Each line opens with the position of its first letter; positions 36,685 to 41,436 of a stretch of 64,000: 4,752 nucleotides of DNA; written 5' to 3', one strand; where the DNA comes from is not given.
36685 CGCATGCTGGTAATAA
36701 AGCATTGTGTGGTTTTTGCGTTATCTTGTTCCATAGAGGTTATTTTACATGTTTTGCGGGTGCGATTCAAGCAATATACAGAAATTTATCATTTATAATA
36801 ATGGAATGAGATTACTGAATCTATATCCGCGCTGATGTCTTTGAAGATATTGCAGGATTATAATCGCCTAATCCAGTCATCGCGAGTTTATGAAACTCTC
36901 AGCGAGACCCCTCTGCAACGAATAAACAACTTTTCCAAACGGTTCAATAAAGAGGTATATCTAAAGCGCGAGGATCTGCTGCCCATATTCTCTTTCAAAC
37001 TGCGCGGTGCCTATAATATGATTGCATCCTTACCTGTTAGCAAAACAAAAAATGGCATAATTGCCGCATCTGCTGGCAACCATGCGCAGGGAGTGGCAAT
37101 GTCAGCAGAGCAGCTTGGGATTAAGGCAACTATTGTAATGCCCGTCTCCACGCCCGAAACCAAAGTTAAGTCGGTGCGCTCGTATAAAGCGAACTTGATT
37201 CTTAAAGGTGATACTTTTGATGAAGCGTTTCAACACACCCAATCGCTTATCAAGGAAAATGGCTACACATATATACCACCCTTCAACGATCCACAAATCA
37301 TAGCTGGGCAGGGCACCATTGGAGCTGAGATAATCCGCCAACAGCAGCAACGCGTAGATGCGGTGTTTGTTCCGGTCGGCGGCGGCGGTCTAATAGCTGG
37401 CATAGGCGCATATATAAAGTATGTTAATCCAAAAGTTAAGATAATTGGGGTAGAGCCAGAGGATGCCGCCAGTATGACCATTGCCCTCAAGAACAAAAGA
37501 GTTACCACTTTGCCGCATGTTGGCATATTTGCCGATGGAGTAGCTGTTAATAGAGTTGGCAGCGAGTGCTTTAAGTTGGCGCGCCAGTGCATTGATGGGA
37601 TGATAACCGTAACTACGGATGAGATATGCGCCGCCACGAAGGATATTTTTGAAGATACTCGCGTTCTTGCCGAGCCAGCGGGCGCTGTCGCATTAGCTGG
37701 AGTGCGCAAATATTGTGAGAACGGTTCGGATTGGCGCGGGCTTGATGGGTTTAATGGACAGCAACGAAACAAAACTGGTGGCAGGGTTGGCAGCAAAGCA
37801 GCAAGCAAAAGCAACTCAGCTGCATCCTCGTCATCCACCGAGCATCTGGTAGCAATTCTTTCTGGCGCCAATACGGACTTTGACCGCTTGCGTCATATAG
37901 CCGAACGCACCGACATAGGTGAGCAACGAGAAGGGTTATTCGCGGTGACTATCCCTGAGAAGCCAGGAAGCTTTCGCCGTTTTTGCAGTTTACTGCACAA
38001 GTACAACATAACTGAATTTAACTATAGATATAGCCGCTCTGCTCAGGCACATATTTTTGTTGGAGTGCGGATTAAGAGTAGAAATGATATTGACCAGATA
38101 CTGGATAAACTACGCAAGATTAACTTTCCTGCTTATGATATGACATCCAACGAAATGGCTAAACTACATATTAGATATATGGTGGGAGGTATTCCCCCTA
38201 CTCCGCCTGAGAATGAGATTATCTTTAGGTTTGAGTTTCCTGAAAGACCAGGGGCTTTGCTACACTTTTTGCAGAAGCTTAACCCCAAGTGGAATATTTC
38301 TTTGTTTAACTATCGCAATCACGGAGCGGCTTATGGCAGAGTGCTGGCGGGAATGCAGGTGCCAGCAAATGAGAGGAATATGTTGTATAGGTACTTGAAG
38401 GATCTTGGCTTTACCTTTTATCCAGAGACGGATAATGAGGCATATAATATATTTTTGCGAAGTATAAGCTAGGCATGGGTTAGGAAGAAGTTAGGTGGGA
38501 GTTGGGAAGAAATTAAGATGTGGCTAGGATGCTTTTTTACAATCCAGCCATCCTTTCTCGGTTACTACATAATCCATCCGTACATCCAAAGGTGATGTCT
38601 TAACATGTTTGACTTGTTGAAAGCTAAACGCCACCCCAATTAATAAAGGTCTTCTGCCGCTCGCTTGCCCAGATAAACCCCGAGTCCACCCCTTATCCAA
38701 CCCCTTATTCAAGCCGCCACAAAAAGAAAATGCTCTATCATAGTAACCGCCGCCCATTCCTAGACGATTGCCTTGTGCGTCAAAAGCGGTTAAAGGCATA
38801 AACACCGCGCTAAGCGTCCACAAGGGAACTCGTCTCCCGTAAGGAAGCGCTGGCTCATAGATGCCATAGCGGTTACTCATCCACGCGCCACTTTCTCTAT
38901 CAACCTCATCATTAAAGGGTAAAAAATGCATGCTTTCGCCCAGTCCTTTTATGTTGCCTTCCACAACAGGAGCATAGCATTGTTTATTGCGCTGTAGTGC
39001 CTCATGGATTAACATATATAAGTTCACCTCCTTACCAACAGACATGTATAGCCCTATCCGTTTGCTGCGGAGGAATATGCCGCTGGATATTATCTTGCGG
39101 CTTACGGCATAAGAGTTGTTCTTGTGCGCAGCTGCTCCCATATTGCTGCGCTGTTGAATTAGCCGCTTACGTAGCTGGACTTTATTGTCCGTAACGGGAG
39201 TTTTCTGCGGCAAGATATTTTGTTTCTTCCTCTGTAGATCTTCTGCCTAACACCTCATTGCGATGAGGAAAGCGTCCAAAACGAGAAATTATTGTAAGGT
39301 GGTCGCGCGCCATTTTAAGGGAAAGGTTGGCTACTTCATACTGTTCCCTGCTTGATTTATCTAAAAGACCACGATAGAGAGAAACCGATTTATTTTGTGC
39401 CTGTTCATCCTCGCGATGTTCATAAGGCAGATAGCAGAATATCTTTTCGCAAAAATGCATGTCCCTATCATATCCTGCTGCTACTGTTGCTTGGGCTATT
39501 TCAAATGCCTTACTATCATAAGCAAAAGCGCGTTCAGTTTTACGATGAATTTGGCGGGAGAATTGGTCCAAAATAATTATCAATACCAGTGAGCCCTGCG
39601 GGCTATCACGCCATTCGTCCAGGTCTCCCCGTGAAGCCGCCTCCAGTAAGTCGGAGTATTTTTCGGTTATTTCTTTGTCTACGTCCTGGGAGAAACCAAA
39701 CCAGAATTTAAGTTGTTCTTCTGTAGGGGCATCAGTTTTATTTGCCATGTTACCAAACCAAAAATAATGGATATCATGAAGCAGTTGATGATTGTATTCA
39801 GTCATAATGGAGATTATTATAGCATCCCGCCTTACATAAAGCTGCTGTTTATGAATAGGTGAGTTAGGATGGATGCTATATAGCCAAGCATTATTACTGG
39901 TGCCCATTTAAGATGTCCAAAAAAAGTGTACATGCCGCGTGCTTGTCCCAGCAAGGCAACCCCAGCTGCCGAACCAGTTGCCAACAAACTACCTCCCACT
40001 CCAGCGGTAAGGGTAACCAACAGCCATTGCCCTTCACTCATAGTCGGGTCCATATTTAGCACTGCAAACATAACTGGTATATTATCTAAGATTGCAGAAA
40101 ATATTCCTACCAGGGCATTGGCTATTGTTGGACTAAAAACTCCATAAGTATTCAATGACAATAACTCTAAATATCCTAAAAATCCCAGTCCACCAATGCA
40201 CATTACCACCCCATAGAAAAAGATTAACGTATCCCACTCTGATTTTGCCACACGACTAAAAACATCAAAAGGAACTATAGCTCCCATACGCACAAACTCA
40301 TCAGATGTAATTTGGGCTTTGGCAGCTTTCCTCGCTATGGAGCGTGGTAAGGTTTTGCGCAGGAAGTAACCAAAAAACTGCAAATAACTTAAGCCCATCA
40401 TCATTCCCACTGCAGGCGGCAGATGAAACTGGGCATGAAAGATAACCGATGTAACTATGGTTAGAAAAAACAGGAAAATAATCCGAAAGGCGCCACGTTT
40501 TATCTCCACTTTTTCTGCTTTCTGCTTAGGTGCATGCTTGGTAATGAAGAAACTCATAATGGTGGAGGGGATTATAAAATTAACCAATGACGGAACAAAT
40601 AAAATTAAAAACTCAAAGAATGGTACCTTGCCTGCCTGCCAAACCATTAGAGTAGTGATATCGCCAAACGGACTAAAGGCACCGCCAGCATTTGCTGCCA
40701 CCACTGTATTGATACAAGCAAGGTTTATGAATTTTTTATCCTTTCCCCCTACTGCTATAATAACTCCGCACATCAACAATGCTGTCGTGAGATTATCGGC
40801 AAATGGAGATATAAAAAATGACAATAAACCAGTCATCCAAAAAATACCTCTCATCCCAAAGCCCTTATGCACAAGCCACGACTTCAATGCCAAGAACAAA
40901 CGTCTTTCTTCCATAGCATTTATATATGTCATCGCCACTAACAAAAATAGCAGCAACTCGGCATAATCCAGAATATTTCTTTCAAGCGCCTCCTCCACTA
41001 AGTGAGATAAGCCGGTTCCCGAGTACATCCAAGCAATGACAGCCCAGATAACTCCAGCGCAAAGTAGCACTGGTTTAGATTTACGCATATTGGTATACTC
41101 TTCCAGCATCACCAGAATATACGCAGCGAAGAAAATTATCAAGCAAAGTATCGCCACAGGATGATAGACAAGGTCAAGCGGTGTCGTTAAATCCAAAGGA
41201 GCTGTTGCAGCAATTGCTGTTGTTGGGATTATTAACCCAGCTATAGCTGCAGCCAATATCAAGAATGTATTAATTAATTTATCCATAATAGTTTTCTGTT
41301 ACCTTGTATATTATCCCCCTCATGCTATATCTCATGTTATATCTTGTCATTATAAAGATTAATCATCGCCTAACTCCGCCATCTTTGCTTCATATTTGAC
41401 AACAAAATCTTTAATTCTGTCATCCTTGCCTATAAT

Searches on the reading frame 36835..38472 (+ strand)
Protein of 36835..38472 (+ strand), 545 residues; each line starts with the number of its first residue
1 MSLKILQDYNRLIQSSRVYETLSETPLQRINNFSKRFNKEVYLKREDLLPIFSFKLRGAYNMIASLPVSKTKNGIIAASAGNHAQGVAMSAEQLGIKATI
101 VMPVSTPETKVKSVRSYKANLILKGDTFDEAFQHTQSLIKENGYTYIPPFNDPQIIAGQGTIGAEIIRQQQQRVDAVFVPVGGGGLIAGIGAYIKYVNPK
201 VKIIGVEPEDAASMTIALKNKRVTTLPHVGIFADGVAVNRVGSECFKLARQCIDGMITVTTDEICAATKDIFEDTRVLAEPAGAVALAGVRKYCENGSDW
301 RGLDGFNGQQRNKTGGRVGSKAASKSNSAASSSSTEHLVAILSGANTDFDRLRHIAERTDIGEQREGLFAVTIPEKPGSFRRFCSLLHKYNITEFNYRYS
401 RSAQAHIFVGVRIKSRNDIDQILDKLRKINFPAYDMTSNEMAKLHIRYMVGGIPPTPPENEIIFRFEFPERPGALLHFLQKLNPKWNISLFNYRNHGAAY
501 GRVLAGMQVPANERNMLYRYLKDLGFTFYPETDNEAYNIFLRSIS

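Call 47: search_protein_families(library=pfam, proteins=[window:36835-38472:+], max_evalue=0.00001)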
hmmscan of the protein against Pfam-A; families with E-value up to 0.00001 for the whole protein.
window:36835-38472:+ (545 aa): 2 families
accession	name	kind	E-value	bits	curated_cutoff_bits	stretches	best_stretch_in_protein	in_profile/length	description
PF00291.31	PALP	-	1.2e-82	278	35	1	23-293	6-277/295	Pyridoxal-phosphate dependent enzyme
PF00585.24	Thr_dehydrat_C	-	3.1e-48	162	27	2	357-446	1-91/91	C-terminal regulatory domain of Threonine dehydratase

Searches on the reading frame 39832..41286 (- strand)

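Call 47: search_protein_families(library=pfam, proteins=[window:39832-41286:-], max_evalue=0.00001)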
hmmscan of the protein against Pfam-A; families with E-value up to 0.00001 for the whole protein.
window:39832-41286:- (484 aa): 1 family
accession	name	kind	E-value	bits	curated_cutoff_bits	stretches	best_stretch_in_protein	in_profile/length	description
PF03600.22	CitMHS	-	8.9e-33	114.2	31.9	1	56-429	1-336/336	Citrate transporter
